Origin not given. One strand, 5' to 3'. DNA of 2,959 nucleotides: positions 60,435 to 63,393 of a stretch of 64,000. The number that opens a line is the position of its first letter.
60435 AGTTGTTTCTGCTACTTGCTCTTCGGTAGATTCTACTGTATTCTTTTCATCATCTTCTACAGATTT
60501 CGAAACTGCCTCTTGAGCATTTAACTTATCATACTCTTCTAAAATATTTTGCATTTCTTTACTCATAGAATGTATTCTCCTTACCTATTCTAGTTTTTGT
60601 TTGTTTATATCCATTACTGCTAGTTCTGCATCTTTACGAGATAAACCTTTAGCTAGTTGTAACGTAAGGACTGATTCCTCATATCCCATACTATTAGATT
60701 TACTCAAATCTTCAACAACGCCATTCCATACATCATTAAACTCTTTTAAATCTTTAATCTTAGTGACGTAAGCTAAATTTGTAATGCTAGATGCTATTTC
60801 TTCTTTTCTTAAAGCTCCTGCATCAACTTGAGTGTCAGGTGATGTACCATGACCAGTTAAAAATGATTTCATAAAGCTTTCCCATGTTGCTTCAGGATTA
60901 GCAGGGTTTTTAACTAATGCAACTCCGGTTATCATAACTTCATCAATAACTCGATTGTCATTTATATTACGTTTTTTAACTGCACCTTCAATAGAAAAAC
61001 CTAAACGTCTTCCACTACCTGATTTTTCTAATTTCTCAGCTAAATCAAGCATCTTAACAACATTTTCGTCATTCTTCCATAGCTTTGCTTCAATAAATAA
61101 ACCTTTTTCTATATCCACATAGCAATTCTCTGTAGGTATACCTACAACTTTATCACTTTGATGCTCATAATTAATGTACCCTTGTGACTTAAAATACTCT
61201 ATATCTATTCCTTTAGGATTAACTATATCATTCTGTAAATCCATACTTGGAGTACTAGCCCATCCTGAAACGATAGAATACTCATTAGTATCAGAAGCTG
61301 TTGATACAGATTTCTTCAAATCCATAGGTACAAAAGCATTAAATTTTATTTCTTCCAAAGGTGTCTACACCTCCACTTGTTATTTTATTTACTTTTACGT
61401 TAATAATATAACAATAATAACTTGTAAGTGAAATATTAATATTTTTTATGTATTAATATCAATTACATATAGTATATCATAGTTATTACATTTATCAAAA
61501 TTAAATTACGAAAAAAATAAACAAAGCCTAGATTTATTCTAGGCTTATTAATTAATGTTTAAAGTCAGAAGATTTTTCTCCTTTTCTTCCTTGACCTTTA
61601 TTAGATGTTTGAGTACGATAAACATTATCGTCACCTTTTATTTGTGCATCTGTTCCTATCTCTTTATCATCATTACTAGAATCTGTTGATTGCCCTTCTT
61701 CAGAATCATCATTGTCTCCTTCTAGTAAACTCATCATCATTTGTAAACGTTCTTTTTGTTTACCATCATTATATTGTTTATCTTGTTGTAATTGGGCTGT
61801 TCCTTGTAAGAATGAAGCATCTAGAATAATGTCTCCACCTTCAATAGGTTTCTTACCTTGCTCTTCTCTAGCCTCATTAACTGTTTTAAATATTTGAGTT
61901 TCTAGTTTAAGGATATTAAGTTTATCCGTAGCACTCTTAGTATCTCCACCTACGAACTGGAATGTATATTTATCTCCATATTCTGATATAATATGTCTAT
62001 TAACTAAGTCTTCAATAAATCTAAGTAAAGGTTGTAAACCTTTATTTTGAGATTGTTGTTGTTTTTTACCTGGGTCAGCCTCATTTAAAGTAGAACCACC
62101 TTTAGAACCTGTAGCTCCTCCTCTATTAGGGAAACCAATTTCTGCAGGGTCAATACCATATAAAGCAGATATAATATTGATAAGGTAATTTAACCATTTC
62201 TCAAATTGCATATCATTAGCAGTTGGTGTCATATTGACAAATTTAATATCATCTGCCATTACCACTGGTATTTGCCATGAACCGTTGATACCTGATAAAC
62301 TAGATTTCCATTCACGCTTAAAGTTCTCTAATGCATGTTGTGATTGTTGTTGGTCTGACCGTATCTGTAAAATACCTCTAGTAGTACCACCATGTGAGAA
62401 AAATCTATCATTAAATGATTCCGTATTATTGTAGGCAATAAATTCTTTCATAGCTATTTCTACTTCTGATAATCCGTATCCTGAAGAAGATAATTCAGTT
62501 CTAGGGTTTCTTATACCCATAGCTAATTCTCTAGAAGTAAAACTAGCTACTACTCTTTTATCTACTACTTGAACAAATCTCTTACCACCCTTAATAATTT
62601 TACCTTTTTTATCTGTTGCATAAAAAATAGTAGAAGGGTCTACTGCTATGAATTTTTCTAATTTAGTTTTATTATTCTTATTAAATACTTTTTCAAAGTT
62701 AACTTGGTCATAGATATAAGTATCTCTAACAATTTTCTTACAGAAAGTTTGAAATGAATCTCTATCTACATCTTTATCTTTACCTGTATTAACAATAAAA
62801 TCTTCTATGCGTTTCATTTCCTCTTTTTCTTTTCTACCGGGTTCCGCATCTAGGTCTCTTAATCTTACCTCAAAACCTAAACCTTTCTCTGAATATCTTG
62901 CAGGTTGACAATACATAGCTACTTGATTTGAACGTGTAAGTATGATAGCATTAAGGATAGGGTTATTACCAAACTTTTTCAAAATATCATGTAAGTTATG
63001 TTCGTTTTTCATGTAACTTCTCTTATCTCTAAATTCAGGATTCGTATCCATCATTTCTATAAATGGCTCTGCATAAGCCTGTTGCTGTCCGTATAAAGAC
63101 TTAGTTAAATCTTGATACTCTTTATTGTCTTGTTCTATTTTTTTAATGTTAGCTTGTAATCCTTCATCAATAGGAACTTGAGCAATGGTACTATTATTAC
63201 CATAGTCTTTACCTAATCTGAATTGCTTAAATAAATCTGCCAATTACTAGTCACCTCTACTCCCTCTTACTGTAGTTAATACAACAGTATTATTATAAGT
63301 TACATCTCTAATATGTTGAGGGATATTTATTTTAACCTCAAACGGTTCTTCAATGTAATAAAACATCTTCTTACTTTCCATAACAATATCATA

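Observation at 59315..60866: The prohead protease C-terminus carries a copy of the capsid protein N-terminal segment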

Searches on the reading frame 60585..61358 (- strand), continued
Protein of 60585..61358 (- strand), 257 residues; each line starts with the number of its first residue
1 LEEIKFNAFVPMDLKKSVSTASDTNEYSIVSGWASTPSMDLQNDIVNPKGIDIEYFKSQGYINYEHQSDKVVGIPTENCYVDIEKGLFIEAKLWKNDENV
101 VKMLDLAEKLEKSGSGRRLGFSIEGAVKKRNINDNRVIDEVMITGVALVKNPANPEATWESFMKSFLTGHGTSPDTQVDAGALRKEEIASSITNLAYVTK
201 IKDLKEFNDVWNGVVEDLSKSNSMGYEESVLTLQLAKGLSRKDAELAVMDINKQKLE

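Call 115: search_dna_similar(query=L183:44-1939:+, collection=phages, mode=protein, max_rows=30, rows=spread, max_evalue=0.00001)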
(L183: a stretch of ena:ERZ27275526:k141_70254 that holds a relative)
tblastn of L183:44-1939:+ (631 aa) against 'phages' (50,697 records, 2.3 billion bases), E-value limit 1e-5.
Records with a match: 683; places in all: 683; records where one place covers at least 80% of the query: 0.
Best place of each record, by identity: <60% 683.
By first word of the organism name: Staphylococcus 263; Bacillus 243; Enterococcus 69; Listeria 55; Lactobacillus 27; Bacteroides 6; Brochothrix 4; Mammaliicoccus 3; Lysinibacillus 2; Chryseobacterium 1; and 10 more.
By host as written in the record: Staphylococcus aureus 70; - 56; Listeria monocytogenes 44; Bacillus subtilis 27; Bacillus cereus 26; Staphylococcus sp. 23; Staphylococcus carnosus TM300 22; Bacillus thuringiensis subsp. kurstaki 20; and 177 more.
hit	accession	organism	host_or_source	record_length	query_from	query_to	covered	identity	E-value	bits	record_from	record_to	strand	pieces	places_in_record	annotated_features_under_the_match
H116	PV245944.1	Chryseobacterium phage MA9V-3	Chryseobacterium sp. MA9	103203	9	170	26%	55.5%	8e-42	169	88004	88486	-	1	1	hypothetical protein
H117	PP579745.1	Bacillus phage KKP_4050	Bacillus licheniformis KKP_3876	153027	14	197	29%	39.8%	1e-26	122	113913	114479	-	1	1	hypothetical protein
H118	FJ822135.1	Lactobacillus phage Lb338-1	-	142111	10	201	30%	37.4%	2e-24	115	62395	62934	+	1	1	putative prohead protease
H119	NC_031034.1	Bacillus phage SalinJah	Bacillus thuringiensis Berliner 1915, ...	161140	12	212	32%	35.5%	1e-26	122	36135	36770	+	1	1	head maturation protease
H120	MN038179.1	Bacillus phage ALPS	Bacillus thuringiensis kurstaki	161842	12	212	32%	35.5%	2e-26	121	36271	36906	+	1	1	82: protease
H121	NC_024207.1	Bacillus phage Evoli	-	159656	12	197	29%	38.3%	2e-26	121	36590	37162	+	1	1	head maturation protease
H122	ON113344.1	Staphylococcus phage T2-102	Staphylococcus aureus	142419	12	198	30%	38.1%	2e-24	115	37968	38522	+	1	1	record has no annotation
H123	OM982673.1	Bacillus phage SBSphiJ6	Bacillus subtilis BEST7003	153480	14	197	29%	37.7%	6e-25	117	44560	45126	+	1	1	hypothetical protein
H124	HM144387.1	Bacillus phage W.Ph.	Bacillus cereus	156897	12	206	31%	35.1%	5e-25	117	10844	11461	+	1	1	gp13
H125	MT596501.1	Staphylococcus phage vB_SepM_BE04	Staphylococcus epidermidis F12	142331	12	198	30%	35.9%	4e-20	101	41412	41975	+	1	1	prohead protease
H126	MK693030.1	Enterococcus phage vB_EfaM_Ef2.1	Enterococcus faecalis strain AH2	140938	5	198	31%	34.3%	6e-24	113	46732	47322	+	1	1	hypothetical protein (x2)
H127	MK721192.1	Enterococcus phage vB_EfaM_Ef2.3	Enterococcus faecalis strain AH2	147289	5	198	31%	34.3%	7e-24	113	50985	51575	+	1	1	hypothetical protein (x2)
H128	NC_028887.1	Bacillus phage AvesoBmore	Bacillus thuringiensis subsp. kurstaki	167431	12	161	24%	43.6%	4e-27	123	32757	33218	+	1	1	head maturation protease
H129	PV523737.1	Enterococcus phage ZJGS4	Enterococcus mundtii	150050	10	198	30%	34.4%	5e-22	107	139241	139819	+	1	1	head maturation protease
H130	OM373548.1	Staphylococcus phage vB_SpsM-DH2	Staphylococcus pseudintermedius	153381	12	198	30%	34.6%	4e-17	92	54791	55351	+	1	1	record has no annotation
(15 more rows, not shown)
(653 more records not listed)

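Call 116: get_annotated_region(hit=H116, flank=5000)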
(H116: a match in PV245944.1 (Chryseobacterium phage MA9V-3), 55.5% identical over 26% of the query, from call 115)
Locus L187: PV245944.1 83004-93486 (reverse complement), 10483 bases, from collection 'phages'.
description: Chryseobacterium phage MA9V-3, complete genome.
organism: Chryseobacterium phage MA9V-3 (NCBI taxid 3410970)
taxonomy: Viruses
host: Chryseobacterium sp. MA9; source: wastewater; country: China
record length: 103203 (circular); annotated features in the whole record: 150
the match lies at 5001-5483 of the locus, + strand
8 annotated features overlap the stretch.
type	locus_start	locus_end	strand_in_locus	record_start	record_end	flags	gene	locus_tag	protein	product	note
CDS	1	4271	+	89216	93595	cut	-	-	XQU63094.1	hypothetical protein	-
CDS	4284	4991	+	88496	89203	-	-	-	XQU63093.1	hypothetical protein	-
CDS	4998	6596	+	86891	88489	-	-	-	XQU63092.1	hypothetical protein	-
CDS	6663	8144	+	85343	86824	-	-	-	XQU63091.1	hypothetical protein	-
CDS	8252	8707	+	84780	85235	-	-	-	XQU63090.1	hypothetical protein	-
CDS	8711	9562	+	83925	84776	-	-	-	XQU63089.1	hypothetical protein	-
CDS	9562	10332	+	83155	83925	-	-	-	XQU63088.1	hypothetical protein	-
CDS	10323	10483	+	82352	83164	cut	-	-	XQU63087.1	hypothetical protein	-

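Call 118: search_protein_families(library=pfam, proteins=[L187:4998-6596:+, L187:6663-8144:+, L183:1973-3493:+, L182:7143-8543:+], max_evalue=0.001)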
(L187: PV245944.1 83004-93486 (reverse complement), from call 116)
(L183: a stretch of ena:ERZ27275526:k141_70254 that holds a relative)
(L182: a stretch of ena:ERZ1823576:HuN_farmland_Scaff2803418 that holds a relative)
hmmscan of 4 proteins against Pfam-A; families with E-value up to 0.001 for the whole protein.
L187:4998-6596:+ (532 aa): 0 families

L187:6663-8144:+ (493 aa): 0 families

L183:1973-3493:+ (506 aa): 1 family
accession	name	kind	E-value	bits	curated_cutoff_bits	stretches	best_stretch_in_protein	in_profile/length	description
PF17236.8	SU10_MCP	-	1.3e-09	38.5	24.1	1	52-297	5-236/292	SU10 major capsid protein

L182:7143-8543:+ (466 aa): 1 family
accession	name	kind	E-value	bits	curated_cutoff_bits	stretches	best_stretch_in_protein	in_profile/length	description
PF17236.8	SU10_MCP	-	8.1e-09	35.8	24.1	1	145-284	115-245/292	SU10 major capsid protein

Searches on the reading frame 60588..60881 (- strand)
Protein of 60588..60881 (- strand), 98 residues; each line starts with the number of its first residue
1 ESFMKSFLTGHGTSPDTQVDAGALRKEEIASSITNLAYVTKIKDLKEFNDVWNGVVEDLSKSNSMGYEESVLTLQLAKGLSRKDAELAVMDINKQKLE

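Call 77: search_dna_similar(query=window:60588-60881:-, collection=phages, mode=protein, max_rows=40, rows=spread, max_evalue=0.01)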
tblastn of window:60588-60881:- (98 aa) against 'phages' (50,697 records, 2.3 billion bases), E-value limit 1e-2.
Records with a match: 605; places in all: 1117; records where one place covers at least 80% of the query: 591.
Best place of each record, by identity: >=99% 127; 95-99% 4; 90-95% 27; 80-90% 42; 60-80% 50; <60% 355.
By first word of the organism name: Staphylococcus 265; Bacillus 190; Enterococcus 68; Listeria 55; Lactobacillus 12; Brochothrix 4; Mammaliicoccus 3; Lysinibacillus 2; Silviavirus 1; Phage 1; and 4 more.
By host as written in the record: Staphylococcus aureus 71; - 54; Listeria monocytogenes 44; Staphylococcus sp. 23; Staphylococcus carnosus TM300 22; Bacillus subtilis 20; Bacillus thuringiensis subsp. kurstaki 20; Enterococcus faecalis 20; and 148 more.
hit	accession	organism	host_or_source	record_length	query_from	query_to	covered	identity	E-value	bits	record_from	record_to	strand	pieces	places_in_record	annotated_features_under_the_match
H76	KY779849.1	Staphylococcus phage qdsa002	Staphylococcus aureus ATCC 43300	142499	1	98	100%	100.0%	7e-59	199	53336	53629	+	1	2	hypothetical protein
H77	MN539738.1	Staphylococcus phage vB_SauM-D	Staphylococcus aureus ATCC 6538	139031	1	98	100%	100.0%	9e-59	198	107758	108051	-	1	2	record has no annotation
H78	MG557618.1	Staphylococcus phage HSA30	Staphylococcus aureus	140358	1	98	100%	100.0%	9e-59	198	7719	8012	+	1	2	putative prohead protease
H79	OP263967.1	Staphylococcus phage Biyabeda-mokiny_1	Staphylococcus aureus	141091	1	98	100%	100.0%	9e-59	198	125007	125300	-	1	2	head maturation protease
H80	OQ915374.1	Staphylococcus phage vB_SAP01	Staphylococcus aureus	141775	1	98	100%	100.0%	9e-59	198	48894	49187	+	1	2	prohead protease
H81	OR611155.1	Staphylococcus phage vB_SauM-V1SA12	Staphylococcus aureus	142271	1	98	100%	100.0%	9e-59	198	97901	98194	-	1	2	prohead protease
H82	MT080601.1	Staphylococcus phage vB_SauM_EW72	Staphylococcus carnosus TM300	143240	1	98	100%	100.0%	9e-59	198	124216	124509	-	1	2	record has no annotation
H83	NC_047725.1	Staphylococcus phage Fi200W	Staphylococcus aureus strain 6409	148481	1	98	100%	100.0%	9e-59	198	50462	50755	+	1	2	pro: Pro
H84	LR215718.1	Staphylococcus phage Stab20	-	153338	1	98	100%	100.0%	9e-59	198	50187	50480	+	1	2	g095: prohead protease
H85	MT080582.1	Staphylococcus phage vB_SauM_EW1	Staphylococcus carnosus TM300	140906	1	98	100%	92.9%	5e-55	188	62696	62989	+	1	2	record has no annotation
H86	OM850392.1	Staphylococcus phage B2-102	Staphylococcus aureus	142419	1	98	100%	92.9%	2e-54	186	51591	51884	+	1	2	record has no annotation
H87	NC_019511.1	Staphylococcus phage SA11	Staphylococcus aureus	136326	1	98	100%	81.6%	1e-47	167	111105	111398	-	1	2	head maturation protease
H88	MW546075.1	Staphylococcus phage PM93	-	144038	1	98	100%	81.6%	1e-47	167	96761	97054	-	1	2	prohead protease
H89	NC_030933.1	Staphylococcus phage Stau2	Staphylococcus aureus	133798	1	98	100%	78.6%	2e-46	163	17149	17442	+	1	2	head maturation protease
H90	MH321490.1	Staphylococcus phage Quidividi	Staphylococcus epidermidis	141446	1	97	99%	79.4%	4e-47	165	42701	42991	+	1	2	prohead protease | ribosome_binding_site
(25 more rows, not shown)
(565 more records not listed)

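Call 98: search_protein_families(library=phrogs, proteins=[window:60588-60866:-], max_evalue=0.001)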
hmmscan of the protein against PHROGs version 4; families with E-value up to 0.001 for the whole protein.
window:60588-60866:- (93 aa): 3 families
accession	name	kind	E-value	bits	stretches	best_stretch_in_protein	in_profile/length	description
phrog_1028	-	head and packaging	1.8e-48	167.4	1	1-92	179-269/591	head maturation protease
phrog_38466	-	head and packaging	2e-17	64.5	1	1-87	77-164/170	head maturation protease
phrog_752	-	head and packaging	9.6e-05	22.4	1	1-45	24-66/475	major head protein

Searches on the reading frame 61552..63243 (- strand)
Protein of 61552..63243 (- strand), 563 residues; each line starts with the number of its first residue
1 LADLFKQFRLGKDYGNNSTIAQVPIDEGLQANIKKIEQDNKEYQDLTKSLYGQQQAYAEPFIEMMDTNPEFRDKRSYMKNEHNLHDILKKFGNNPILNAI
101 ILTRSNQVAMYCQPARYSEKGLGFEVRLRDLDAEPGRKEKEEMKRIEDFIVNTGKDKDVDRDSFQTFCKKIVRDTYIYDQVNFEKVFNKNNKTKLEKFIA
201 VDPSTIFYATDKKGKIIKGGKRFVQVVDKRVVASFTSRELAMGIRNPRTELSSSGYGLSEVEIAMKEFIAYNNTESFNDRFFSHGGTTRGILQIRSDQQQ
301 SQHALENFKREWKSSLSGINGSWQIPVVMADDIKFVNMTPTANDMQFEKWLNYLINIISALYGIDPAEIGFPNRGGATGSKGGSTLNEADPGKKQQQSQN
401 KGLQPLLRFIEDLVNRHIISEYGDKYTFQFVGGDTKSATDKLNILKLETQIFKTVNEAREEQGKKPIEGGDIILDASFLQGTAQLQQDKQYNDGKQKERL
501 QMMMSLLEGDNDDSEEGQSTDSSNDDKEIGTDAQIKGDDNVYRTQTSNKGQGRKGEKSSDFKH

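Call 5: search_protein_families(library=pfam, proteins=[window:61552-63243:-], max_evalue=0.01)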
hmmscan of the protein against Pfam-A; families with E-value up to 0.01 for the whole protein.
window:61552-63243:- (563 aa): 1 family
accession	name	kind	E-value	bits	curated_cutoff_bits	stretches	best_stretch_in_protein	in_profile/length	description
PF04860.17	Phage_portal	-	1.3e-20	74.3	39.1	1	161-462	48-320/321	Phage portal protein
